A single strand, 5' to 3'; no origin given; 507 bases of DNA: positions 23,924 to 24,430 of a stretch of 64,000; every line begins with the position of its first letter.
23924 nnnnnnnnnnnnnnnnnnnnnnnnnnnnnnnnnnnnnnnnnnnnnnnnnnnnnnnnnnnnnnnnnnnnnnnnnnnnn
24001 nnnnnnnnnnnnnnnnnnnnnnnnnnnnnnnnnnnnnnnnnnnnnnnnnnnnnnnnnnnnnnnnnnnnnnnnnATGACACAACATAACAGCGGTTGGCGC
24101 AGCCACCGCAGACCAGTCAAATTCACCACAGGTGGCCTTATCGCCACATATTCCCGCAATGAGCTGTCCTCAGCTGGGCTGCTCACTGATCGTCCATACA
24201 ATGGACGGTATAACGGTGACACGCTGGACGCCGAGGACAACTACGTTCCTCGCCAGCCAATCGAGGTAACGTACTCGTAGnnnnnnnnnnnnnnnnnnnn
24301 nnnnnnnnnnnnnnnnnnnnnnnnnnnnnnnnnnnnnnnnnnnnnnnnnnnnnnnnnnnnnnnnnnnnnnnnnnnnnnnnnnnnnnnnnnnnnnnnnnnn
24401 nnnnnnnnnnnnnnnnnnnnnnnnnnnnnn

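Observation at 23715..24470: Conserved RBS-in-hairpin motif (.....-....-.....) placed 3 nt before start codons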

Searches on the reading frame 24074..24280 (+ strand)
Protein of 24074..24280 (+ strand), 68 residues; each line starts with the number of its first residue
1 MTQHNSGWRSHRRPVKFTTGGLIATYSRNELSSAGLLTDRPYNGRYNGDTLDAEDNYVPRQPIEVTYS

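Call 58: search_protein_families(library=pfam, proteins=[window:24074-24280:+], max_evalue=0.05)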
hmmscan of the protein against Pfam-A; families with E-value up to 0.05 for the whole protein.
window:24074-24280:+ (68 aa): 0 families
